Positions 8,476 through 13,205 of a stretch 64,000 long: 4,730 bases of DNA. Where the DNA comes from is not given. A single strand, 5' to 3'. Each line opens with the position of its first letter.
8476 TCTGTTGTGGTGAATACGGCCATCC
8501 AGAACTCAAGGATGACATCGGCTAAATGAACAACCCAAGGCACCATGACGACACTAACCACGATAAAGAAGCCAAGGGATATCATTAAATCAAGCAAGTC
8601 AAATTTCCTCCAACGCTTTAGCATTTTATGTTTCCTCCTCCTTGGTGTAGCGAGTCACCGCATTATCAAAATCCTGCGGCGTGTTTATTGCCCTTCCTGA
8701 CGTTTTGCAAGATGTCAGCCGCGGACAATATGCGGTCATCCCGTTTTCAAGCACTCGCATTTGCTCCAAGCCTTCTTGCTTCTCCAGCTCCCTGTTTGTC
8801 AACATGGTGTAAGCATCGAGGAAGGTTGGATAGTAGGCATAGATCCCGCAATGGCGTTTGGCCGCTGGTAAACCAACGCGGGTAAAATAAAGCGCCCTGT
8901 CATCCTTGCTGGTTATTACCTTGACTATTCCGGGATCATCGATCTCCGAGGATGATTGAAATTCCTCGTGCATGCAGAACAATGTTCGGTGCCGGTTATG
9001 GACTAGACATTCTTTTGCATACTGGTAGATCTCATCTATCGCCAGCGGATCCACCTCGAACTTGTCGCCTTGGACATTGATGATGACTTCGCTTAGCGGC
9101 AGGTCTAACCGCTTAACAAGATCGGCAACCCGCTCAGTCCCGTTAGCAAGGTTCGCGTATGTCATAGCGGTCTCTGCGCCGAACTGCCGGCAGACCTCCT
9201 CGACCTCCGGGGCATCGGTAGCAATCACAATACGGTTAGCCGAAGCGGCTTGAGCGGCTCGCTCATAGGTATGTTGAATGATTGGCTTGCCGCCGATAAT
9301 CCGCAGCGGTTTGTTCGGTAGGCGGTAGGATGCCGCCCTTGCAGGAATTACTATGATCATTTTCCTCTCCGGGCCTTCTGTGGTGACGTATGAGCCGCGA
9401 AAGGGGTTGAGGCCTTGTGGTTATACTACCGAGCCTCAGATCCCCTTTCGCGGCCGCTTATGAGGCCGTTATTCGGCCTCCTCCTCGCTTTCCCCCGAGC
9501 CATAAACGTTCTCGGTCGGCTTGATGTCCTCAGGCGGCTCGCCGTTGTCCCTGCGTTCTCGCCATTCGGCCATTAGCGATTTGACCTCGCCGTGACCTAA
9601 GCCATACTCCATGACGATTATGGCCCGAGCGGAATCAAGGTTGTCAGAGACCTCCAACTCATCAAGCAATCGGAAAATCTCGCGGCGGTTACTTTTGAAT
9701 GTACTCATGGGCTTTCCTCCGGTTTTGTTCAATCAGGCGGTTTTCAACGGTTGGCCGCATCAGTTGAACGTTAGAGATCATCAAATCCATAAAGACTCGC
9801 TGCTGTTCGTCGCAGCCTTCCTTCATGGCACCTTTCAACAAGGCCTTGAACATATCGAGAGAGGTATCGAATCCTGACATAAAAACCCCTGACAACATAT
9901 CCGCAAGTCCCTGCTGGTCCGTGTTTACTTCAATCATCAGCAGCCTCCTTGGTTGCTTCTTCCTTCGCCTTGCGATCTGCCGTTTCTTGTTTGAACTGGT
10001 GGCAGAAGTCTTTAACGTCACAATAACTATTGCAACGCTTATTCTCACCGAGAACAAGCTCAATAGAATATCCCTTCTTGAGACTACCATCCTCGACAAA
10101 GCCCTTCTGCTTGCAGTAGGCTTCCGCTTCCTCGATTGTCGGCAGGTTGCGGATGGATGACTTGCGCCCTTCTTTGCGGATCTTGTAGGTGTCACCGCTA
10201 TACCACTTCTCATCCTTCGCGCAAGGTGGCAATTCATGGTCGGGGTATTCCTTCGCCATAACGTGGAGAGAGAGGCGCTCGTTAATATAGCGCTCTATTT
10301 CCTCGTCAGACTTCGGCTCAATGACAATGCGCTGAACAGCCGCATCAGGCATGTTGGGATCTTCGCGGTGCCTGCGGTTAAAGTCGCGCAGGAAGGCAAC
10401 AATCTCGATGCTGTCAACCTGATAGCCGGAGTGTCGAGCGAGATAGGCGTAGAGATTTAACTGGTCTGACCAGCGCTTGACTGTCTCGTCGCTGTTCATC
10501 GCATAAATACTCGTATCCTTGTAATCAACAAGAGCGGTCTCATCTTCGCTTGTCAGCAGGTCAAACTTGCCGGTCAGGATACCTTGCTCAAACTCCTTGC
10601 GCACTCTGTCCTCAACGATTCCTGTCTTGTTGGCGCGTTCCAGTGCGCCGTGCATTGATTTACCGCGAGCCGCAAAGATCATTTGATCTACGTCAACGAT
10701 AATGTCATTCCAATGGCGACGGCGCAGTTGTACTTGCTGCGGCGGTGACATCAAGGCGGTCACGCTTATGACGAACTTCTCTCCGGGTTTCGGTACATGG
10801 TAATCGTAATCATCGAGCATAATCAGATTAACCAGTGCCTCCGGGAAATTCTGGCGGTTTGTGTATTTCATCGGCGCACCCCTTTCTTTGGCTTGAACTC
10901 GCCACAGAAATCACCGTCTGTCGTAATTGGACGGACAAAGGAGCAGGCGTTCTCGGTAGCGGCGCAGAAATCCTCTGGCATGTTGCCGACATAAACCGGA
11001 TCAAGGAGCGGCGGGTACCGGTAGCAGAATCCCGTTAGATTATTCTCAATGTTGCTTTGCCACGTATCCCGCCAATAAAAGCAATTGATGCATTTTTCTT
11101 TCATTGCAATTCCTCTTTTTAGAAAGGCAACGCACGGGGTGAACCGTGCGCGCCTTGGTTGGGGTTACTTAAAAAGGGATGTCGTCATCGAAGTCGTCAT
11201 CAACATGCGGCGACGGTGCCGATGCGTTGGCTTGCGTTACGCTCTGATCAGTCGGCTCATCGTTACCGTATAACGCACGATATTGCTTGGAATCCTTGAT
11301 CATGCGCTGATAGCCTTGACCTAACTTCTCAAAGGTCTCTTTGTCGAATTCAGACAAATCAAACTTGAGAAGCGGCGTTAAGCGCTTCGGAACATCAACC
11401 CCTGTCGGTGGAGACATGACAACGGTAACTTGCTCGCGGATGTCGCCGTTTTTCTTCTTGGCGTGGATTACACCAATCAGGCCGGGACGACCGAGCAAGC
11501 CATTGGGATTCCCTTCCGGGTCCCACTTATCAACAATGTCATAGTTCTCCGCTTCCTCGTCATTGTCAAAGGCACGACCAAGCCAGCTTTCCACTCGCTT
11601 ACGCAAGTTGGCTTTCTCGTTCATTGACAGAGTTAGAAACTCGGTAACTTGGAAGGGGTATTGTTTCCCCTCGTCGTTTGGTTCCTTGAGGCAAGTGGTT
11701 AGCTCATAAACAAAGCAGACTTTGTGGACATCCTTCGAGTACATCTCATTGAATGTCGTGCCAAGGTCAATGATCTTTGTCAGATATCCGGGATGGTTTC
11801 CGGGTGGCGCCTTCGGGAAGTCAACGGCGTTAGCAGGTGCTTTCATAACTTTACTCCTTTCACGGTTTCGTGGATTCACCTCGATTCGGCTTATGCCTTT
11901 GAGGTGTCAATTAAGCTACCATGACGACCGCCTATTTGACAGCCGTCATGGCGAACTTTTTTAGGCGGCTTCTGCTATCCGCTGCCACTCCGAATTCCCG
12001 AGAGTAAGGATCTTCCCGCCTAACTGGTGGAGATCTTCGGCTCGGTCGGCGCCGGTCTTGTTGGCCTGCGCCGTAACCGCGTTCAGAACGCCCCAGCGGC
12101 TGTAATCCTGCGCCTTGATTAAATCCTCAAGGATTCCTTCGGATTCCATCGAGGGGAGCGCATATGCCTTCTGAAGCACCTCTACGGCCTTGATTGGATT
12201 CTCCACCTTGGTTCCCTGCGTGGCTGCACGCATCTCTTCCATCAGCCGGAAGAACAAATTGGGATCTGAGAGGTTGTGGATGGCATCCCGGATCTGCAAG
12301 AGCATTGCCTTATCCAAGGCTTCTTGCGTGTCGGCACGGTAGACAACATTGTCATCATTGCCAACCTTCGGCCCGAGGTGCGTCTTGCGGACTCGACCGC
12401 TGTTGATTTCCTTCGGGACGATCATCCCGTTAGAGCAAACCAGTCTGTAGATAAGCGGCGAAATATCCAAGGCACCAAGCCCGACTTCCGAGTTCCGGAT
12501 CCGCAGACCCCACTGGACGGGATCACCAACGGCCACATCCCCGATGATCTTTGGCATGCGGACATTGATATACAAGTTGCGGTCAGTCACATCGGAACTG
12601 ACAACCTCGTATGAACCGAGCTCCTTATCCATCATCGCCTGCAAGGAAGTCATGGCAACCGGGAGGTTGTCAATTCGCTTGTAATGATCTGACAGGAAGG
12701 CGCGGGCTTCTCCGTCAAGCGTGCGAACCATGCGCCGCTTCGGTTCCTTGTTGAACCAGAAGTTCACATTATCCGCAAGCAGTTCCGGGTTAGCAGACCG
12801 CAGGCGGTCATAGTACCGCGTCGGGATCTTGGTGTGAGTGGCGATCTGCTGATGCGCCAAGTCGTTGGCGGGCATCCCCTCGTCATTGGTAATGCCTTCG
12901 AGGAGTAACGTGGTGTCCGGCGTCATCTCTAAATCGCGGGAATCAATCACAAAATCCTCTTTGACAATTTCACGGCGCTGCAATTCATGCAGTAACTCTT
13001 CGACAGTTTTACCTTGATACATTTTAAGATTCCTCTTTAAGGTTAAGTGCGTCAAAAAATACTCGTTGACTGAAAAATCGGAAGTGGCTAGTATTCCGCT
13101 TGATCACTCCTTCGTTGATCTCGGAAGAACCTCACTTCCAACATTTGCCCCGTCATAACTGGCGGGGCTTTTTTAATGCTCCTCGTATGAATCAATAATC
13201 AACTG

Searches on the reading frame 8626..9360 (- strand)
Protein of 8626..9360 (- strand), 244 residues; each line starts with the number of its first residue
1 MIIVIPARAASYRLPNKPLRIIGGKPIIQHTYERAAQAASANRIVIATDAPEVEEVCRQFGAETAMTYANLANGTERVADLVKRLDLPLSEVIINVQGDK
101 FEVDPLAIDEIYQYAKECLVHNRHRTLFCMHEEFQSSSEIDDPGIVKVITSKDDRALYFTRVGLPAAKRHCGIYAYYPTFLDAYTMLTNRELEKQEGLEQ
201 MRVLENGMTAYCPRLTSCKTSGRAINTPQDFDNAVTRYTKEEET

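Call 27: search_protein_families(library=pfam, proteins=[window:8626-9360:-], max_evalue=0.001)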
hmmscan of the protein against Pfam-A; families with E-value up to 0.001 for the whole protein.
window:8626-9360:- (244 aa): 2 families
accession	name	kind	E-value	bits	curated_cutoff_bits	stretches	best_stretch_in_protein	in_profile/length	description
PF02348.25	CTP_transf_3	-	1.1e-38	133.7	22.6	1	2-208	1-215/217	Cytidylyltransferase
PF12804.13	NTP_transf_3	-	1.9e-05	25.4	27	1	16-64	15-62/160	MobA-like NTP transferase domain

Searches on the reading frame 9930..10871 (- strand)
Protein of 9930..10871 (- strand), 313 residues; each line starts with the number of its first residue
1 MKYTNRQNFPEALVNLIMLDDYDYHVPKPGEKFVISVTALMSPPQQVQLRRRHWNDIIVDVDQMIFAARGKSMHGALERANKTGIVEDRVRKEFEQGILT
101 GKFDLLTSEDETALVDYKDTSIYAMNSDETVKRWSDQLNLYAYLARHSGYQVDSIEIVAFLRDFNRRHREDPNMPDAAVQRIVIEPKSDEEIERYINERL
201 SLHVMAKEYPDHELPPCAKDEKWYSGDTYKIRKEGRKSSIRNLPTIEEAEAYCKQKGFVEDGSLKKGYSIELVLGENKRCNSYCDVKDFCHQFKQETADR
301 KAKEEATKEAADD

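Call 27: search_protein_families(library=pfam, proteins=[window:9930-10871:-], max_evalue=0.001)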
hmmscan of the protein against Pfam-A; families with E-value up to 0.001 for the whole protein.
window:9930-10871:- (313 aa): 1 family
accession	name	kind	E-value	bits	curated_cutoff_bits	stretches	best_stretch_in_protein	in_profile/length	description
PF12705.13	PDDEXK_1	-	3.8e-08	34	22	1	85-215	110-235/247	PD-(D/E)XK nuclease superfamily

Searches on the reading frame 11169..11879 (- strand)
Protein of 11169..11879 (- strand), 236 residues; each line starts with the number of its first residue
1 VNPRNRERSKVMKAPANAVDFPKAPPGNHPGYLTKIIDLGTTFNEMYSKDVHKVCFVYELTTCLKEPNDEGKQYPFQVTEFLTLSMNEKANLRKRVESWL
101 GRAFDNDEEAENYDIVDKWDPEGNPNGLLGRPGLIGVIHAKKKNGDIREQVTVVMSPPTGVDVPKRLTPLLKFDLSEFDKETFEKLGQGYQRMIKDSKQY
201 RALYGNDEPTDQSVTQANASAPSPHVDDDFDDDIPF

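Call 27: search_protein_families(library=pfam, proteins=[window:11169-11879:-], max_evalue=0.001)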
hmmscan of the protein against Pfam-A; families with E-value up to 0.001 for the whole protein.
window:11169-11879:- (236 aa): 0 families

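Call 48: search_protein_families(library=phrogs, proteins=[window:11169-11879:-], max_evalue=0.001)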
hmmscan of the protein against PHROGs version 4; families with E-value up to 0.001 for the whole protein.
window:11169-11879:- (236 aa): 2 families
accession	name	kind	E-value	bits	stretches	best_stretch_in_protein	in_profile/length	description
phrog_862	-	unknown function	2.9e-13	51.3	1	18-190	28-201/276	-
phrog_6599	-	unknown function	0.00013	22.9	1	23-236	19-245/245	-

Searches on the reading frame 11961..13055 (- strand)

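Call 27: search_protein_families(library=pfam, proteins=[window:11961-13055:-], max_evalue=0.001)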
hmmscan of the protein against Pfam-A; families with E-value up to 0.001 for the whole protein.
window:11961-13055:- (364 aa): 1 family
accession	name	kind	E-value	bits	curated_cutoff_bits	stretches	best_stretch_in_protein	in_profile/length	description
PF06067.16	DUF932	-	4.2e-09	37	23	1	122-341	6-216/227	Domain of unknown function (DUF932)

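Call 48: search_protein_families(library=phrogs, proteins=[window:11961-13055:-], max_evalue=0.001)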
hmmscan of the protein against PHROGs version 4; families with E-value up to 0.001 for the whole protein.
window:11961-13055:- (364 aa): 1 family
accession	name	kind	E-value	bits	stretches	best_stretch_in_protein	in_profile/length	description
phrog_1362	-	unknown function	3.8e-53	182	1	54-355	67-388/391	-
